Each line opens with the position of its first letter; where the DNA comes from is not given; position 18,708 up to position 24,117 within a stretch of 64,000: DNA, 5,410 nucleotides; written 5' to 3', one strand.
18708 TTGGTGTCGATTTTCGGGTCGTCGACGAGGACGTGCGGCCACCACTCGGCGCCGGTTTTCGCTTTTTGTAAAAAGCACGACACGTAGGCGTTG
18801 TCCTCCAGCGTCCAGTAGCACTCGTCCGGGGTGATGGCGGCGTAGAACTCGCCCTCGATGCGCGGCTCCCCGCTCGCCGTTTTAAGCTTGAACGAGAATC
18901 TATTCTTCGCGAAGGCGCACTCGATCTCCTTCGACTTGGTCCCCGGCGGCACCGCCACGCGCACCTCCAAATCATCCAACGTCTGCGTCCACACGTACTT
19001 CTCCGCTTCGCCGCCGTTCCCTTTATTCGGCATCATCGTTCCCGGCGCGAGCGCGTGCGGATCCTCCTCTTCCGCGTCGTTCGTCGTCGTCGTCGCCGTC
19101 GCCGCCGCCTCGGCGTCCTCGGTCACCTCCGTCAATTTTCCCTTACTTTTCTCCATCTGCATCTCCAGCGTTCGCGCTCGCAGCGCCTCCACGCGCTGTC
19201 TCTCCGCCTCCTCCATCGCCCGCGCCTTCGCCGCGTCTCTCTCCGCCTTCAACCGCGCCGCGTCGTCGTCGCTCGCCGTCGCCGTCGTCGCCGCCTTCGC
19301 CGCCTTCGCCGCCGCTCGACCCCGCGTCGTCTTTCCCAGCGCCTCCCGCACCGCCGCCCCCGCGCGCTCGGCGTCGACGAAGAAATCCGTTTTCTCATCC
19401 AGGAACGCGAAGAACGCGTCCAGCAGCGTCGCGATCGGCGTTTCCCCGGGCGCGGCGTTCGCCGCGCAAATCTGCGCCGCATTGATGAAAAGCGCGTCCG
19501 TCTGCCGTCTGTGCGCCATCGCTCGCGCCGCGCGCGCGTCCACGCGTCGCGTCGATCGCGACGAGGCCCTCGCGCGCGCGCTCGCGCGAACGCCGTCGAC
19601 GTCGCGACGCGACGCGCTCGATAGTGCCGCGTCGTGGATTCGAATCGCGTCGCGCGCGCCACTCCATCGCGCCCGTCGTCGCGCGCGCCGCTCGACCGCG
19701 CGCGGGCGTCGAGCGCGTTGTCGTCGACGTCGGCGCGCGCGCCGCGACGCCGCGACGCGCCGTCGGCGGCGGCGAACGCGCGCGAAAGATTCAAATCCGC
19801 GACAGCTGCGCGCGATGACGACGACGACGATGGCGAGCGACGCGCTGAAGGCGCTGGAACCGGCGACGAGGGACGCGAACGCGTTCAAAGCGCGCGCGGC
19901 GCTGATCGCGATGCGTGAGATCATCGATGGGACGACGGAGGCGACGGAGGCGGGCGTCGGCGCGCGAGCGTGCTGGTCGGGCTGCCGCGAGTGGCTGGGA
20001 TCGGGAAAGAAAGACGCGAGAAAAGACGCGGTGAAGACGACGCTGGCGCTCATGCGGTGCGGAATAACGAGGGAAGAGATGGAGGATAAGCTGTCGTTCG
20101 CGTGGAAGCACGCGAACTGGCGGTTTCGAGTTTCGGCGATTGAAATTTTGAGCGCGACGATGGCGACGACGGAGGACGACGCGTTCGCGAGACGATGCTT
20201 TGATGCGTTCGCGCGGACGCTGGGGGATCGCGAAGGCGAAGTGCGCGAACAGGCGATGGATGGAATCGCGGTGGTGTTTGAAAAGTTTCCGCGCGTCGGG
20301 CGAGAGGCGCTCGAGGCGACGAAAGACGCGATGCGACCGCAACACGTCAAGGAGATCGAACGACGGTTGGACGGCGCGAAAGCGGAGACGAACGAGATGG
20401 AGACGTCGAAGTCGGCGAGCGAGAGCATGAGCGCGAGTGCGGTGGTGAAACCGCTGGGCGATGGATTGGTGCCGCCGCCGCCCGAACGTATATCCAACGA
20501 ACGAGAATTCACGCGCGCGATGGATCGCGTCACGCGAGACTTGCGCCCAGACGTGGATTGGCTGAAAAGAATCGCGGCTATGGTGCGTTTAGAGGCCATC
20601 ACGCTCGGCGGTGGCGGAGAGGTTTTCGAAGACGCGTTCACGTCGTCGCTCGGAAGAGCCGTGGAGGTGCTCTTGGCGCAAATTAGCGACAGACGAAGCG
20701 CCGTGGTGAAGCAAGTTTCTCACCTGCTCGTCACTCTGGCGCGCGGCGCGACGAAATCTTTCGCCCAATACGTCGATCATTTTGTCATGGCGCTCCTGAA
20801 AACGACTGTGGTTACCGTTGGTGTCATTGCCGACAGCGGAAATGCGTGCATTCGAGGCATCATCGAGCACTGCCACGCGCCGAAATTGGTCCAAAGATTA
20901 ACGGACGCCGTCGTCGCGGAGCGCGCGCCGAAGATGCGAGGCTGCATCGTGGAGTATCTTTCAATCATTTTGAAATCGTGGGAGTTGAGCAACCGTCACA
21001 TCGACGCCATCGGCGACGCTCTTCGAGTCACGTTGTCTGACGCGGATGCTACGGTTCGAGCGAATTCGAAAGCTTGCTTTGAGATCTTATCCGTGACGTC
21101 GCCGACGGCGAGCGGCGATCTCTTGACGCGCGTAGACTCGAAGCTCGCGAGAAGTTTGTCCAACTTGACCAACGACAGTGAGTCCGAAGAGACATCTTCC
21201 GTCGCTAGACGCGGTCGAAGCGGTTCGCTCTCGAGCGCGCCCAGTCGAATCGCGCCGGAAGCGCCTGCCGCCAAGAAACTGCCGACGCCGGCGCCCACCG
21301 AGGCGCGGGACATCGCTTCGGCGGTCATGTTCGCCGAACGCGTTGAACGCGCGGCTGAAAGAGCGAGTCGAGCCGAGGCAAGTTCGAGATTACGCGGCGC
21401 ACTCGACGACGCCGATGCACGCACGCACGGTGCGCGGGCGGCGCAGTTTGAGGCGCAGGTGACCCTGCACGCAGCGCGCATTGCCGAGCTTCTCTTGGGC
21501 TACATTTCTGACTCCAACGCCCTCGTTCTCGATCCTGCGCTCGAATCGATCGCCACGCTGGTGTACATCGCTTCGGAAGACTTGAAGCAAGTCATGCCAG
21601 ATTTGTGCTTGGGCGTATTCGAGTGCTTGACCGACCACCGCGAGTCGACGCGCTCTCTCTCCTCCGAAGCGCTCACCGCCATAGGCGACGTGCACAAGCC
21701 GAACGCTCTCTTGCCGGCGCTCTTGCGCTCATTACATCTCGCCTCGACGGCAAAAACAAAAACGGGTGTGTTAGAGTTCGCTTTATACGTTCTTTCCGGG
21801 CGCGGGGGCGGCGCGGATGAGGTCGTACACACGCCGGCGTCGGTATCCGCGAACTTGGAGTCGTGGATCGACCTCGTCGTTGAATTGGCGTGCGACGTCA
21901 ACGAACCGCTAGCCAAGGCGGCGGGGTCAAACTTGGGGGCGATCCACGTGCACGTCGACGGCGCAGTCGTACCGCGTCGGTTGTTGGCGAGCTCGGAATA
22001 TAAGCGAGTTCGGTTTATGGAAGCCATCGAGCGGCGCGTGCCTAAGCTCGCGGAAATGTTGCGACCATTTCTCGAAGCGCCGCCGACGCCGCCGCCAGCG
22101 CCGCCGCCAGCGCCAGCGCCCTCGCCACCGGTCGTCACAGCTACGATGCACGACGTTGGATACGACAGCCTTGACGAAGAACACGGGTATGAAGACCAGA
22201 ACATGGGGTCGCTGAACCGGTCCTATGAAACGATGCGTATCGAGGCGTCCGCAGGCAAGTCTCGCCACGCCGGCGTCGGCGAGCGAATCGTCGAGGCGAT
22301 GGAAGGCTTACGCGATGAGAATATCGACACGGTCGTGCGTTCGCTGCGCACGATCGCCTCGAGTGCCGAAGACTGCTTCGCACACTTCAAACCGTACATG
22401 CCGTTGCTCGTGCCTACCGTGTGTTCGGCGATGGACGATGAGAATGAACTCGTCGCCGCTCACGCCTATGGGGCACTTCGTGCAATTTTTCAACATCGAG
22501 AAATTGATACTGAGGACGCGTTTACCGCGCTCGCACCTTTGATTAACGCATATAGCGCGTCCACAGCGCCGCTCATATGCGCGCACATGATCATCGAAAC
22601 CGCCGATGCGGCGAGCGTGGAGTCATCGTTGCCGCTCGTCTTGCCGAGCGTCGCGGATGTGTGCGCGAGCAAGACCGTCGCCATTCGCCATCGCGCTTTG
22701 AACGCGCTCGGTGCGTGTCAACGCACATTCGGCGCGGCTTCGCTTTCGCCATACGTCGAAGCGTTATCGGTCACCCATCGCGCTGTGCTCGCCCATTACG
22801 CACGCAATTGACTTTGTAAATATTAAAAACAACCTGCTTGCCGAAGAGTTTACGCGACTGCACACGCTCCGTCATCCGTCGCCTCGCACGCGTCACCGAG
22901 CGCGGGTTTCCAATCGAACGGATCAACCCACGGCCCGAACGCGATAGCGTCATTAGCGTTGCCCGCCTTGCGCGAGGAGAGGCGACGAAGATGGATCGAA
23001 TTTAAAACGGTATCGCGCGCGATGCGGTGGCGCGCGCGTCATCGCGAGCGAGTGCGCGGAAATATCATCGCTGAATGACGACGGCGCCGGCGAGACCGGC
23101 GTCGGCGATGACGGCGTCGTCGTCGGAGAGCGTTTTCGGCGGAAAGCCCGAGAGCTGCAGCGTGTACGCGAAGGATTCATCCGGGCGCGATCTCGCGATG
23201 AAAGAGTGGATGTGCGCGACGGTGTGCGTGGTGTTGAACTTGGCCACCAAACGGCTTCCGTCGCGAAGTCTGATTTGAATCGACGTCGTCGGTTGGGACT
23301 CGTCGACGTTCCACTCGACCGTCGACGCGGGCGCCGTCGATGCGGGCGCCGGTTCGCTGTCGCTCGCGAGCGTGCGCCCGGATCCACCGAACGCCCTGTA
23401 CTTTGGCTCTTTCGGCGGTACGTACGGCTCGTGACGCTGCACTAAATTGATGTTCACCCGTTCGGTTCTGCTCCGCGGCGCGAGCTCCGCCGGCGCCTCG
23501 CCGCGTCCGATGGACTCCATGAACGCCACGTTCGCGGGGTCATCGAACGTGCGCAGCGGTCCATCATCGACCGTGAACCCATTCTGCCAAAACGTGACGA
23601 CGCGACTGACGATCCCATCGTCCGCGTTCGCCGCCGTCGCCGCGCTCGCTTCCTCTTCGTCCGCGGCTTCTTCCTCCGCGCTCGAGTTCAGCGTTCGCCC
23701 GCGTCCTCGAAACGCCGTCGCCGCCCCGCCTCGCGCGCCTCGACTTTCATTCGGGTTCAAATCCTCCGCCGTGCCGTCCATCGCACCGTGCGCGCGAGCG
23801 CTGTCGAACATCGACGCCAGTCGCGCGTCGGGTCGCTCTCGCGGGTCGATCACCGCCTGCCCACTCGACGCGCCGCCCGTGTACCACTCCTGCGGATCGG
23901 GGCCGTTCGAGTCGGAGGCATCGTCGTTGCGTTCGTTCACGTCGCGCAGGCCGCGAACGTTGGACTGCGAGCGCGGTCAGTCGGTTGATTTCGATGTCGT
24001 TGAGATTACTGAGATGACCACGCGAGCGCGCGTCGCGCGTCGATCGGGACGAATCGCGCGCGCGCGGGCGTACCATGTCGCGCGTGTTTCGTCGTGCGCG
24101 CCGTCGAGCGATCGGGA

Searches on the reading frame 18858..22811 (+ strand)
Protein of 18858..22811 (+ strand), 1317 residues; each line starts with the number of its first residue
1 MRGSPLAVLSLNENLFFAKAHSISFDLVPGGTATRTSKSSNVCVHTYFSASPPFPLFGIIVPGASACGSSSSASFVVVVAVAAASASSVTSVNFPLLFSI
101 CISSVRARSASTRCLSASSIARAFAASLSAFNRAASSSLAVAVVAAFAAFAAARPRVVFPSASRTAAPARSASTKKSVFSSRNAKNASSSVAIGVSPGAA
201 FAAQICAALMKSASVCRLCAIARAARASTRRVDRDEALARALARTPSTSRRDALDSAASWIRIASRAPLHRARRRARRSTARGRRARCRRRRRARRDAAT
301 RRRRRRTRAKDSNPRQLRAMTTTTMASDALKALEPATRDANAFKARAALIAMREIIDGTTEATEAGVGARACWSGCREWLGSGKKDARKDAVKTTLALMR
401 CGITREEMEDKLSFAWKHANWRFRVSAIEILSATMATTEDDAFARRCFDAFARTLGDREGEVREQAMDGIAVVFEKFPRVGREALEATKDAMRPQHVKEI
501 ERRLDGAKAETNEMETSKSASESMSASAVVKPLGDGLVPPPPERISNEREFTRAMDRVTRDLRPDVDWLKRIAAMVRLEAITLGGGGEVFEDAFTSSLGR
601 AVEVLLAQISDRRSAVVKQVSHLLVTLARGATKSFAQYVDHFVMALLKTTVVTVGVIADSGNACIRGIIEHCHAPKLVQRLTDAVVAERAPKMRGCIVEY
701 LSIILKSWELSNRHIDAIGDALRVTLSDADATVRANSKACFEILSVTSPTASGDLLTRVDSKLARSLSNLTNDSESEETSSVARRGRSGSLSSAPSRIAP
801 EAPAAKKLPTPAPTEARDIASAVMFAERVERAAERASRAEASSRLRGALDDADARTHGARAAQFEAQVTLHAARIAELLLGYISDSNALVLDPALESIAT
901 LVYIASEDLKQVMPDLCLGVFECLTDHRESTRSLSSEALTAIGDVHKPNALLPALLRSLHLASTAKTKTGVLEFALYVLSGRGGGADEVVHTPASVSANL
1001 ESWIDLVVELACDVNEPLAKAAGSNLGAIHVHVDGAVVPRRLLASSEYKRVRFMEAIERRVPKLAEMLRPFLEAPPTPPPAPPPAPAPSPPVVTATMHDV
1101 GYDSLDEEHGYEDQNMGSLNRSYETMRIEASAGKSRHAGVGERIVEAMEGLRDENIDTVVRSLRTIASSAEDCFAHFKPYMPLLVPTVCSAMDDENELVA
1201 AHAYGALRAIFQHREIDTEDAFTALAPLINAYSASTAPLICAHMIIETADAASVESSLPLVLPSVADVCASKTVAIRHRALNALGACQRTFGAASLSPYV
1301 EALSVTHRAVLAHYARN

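Call 18: search_protein_families(library=pfam, proteins=[window:18858-22811:+], max_evalue=0.00001)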
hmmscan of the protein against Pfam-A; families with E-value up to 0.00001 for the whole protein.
window:18858-22811:+ (1317 aa): 4 families
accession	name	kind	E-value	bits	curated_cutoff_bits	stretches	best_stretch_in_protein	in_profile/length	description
PF12348.14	CLASP_N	-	2.8e-32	112.6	27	1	563-767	16-226/227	CLASP N terminal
PF21041.3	XMAP215_CLASP_TOG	-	2.6e-12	47.4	27.1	0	330-502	48-228/230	XMAP215/Dis1/CLASP, TOG domain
PF25757.1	TPR_DNAAF5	-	2.2e-07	30.8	27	0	675-749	84-159/288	Dynein axonemal assembly factor 5-like, TPR repeats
PF24987.1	HEAT_EF3_N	-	3.9e-07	30.6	32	0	1163-1212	46-94/169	EF3 N-terminal HEAT repeat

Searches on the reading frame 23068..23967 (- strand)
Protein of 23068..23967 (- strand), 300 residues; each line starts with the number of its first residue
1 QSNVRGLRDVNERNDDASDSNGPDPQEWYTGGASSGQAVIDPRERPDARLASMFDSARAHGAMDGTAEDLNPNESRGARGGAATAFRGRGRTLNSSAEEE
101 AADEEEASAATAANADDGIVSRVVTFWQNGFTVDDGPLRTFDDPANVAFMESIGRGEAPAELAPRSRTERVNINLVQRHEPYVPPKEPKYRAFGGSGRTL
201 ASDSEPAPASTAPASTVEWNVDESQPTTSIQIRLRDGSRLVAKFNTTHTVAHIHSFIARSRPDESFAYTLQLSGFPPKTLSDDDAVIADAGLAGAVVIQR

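Call 46: list_cluster_members(proteins=[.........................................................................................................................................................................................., window:23068-23967:-])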
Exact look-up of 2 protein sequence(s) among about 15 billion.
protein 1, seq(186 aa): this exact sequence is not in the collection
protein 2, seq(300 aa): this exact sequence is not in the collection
